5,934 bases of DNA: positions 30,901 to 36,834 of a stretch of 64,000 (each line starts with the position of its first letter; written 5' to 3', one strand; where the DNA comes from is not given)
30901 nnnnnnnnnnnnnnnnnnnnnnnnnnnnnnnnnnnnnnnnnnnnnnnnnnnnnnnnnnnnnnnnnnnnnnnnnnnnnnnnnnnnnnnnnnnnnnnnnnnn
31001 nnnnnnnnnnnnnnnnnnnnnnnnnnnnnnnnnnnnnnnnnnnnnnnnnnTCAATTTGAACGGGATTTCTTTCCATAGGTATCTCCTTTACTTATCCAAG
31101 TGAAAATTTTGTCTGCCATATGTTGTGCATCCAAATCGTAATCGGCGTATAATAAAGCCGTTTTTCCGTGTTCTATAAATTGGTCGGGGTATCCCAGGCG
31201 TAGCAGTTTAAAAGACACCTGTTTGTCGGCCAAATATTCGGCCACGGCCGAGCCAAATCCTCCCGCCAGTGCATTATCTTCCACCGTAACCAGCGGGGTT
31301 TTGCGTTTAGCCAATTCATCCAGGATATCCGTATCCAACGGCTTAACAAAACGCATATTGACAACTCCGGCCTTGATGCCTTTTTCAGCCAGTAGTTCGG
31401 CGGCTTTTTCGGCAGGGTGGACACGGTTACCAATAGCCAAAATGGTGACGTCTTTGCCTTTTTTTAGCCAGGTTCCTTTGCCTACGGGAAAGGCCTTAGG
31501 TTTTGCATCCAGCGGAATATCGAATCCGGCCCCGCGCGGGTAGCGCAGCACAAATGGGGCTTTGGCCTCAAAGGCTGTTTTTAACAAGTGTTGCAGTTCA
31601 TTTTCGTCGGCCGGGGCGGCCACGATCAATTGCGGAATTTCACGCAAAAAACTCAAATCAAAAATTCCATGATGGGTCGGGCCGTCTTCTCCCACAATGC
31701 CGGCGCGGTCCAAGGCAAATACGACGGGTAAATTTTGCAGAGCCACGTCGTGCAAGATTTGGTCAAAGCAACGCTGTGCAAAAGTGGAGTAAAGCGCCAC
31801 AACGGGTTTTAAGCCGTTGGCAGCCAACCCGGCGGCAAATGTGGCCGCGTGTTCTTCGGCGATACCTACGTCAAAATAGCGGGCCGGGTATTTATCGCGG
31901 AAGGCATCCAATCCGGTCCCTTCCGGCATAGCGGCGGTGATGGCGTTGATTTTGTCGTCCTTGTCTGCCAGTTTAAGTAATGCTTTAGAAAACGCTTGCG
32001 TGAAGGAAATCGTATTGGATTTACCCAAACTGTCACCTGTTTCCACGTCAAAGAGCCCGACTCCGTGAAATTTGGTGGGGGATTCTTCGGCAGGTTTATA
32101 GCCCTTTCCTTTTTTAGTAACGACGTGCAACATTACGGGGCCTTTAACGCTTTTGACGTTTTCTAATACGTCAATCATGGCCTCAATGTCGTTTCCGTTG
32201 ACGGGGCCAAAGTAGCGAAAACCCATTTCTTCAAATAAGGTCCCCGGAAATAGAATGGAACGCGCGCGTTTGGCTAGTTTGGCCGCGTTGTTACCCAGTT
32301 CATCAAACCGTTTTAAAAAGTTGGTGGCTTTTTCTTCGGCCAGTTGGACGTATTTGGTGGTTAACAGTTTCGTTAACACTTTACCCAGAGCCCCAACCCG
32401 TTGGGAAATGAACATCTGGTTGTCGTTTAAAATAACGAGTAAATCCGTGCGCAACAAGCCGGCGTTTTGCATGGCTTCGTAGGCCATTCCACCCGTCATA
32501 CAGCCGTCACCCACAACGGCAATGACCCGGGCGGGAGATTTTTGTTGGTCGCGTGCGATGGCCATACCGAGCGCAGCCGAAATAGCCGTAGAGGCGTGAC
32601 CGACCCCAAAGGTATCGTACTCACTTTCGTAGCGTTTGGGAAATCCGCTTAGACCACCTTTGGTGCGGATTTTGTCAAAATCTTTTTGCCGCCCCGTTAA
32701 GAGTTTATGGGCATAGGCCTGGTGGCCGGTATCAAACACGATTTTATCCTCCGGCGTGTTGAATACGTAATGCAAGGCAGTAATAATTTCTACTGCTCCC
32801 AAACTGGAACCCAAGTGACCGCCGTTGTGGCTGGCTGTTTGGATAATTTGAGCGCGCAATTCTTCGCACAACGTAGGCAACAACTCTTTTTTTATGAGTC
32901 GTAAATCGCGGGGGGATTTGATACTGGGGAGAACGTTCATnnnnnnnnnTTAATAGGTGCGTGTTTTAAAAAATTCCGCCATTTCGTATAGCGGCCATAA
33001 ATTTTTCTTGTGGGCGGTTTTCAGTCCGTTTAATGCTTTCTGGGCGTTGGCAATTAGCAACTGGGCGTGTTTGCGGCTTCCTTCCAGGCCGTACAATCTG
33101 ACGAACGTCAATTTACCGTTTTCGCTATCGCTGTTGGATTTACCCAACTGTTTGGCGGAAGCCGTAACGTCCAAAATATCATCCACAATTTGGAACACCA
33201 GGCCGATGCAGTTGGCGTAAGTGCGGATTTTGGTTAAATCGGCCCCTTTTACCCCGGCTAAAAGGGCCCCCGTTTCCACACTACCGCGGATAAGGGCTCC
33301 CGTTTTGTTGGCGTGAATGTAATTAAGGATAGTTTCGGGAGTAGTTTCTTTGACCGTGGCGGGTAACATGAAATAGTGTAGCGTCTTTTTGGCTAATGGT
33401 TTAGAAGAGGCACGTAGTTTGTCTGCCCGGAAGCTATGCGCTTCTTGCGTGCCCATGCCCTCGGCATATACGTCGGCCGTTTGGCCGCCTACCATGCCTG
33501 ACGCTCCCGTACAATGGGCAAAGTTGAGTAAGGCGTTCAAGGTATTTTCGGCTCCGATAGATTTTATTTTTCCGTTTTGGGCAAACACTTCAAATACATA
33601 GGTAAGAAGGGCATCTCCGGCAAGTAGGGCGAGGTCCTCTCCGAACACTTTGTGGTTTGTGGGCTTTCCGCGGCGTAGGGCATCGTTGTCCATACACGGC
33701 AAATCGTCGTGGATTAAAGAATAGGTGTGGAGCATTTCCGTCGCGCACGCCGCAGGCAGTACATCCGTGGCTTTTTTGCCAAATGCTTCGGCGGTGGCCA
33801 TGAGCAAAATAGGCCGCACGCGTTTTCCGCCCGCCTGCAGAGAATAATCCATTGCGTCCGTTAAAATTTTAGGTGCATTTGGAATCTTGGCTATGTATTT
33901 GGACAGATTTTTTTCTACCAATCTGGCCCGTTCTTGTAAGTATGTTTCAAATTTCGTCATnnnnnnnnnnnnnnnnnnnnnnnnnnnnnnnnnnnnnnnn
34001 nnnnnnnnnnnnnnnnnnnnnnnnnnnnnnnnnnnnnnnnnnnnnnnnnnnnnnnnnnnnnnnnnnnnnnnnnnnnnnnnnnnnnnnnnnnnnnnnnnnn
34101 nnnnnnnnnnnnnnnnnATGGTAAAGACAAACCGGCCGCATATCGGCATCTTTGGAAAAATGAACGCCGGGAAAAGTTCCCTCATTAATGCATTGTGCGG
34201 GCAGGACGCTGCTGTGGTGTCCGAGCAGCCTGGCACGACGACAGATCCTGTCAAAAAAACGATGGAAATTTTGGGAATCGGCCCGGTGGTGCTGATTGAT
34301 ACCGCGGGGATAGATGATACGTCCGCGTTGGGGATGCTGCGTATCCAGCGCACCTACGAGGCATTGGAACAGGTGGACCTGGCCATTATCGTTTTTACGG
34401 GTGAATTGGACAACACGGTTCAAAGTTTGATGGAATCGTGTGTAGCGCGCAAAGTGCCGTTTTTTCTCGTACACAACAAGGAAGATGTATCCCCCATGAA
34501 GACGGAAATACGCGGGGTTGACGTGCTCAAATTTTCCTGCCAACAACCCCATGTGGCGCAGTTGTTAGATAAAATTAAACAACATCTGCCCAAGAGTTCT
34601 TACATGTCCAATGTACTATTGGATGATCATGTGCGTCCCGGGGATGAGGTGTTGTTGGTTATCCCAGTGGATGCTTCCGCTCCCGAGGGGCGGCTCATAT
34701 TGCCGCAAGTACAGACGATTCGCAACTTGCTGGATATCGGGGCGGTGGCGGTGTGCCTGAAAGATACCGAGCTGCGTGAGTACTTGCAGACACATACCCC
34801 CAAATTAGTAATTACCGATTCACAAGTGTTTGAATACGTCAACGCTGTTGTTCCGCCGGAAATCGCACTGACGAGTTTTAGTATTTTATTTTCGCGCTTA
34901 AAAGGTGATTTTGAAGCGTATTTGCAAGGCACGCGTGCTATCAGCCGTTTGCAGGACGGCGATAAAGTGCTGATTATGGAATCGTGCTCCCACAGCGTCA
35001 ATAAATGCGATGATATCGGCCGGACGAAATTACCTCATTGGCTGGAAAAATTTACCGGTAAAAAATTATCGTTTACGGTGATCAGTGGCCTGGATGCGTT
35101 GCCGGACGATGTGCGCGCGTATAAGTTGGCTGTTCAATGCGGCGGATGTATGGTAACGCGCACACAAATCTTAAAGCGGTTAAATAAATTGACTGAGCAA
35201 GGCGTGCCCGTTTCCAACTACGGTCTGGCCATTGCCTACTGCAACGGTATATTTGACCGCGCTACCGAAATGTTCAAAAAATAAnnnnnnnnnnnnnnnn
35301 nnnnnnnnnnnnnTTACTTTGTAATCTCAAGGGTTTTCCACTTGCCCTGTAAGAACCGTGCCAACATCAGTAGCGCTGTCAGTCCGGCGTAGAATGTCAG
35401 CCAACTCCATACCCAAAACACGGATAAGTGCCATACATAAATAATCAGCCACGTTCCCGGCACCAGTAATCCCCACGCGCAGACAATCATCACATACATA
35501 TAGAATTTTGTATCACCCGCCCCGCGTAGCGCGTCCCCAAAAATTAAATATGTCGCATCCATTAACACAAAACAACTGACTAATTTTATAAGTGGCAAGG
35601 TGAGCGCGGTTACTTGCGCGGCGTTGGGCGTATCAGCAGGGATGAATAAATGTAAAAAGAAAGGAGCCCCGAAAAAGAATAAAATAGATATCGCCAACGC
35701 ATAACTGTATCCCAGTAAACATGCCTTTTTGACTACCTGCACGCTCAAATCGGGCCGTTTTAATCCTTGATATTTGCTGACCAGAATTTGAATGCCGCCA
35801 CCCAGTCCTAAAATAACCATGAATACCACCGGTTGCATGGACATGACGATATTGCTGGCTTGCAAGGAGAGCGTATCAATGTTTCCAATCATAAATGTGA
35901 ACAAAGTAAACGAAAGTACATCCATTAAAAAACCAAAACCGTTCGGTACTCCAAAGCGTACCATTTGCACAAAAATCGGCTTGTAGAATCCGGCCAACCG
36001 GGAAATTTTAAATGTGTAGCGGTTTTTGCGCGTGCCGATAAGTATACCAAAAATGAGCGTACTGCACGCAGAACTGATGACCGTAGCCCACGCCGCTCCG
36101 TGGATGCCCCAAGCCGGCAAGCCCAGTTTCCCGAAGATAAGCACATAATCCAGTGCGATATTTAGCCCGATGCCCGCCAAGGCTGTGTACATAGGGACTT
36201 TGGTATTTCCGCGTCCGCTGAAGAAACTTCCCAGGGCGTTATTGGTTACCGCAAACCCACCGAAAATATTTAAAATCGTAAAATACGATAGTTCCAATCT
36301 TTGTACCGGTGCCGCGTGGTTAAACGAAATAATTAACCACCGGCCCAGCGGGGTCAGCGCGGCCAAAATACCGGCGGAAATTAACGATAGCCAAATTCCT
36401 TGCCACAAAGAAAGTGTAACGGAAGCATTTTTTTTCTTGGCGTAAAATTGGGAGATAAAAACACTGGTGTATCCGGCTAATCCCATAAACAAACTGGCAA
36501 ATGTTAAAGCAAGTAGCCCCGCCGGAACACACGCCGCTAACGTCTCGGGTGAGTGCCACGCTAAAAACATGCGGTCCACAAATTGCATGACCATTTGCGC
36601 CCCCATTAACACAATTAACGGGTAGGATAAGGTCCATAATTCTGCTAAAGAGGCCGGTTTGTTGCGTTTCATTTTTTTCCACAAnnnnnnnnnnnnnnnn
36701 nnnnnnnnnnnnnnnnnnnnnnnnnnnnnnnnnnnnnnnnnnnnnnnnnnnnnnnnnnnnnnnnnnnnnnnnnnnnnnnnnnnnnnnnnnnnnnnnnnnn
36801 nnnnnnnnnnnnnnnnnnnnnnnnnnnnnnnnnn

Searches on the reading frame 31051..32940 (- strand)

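Call 72: search_protein_families(library=pfam, proteins=[window:31051-32940:-], max_evalue=0.0001)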
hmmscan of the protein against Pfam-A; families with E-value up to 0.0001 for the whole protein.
window:31051-32940:- (629 aa): 7 families
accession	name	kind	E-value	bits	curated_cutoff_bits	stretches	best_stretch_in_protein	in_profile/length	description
PF13292.11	DXP_synthase_N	-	1.9e-112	375.4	21.2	1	4-275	1-274/274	1-deoxy-D-xylulose-5-phosphate synthase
PF02779.29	Transket_pyr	-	6.2e-50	169.7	27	1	310-471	2-171/174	Transketolase, pyrimidine binding domain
PF02780.25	Transketolase_C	-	1.1e-33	116.2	25.9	1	487-608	1-124/124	Transketolase, C-terminal domain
PF00456.26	Transketolase_N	-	1.9e-07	30.9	22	1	36-178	18-187/334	Transketolase, thiamine diphosphate binding domain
PF17147.9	PFOR_II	-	5.9e-06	27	27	1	497-568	2-73/102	Pyruvate:ferredoxin oxidoreductase core domain II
PF02775.26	TPP_enzyme_C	-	1.1e-05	25.7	21.9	1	110-177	24-85/151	Thiamine pyrophosphate enzyme, C-terminal TPP binding domain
PF22613.1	Transketolase_C_1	-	3.8e-05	24.3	27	1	494-538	10-54/113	Transketolase-like TK C-terminal domain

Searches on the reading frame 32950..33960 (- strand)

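Call 72: search_protein_families(library=pfam, proteins=[window:32950-33960:-], max_evalue=0.0001)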
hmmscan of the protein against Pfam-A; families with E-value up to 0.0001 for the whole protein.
window:32950-33960:- (336 aa): 1 family
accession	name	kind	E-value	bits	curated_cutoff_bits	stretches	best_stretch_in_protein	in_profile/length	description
PF00348.22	polyprenyl_synt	-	6.8e-54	183.2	27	1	31-308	2-236/251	Polyprenyl synthetase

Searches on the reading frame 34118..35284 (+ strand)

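Call 72: search_protein_families(library=pfam, proteins=[window:34118-35284:+], max_evalue=0.0001)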
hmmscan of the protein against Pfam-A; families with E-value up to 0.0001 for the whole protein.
window:34118-35284:+ (388 aa): 5 families
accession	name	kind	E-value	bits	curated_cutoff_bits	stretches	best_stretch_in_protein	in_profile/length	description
PF18133.7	HydF_tetramer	-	3.5e-43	146.6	22.6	1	267-384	2-117/118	Hydrogen maturase F tetramerization domain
PF18128.7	HydF_dimer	-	1.6e-37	128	23.4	1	167-263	1-99/99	Hydrogen maturase F dimerization domain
PF01926.29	MMR_HSR1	-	3.4e-22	79.1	21.9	1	8-121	1-113/113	50S ribosome-binding GTPase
PF00350.29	Dynamin_N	-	5.8e-08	33.4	27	1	9-41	1-33/168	Dynamin family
PF02421.24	FeoB_N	-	9.9e-06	25.6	27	1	9-92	3-85/156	Ferrous iron transport protein B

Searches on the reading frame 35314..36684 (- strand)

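Call 72: search_protein_families(library=pfam, proteins=[window:35314-36684:-], max_evalue=0.0001)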
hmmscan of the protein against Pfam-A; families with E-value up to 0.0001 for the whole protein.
window:35314-36684:- (456 aa): 1 family
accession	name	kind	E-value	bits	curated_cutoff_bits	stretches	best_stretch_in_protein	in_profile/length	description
PF01554.23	MatE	-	9.1e-37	126.7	24.9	2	249-412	3-160/161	MatE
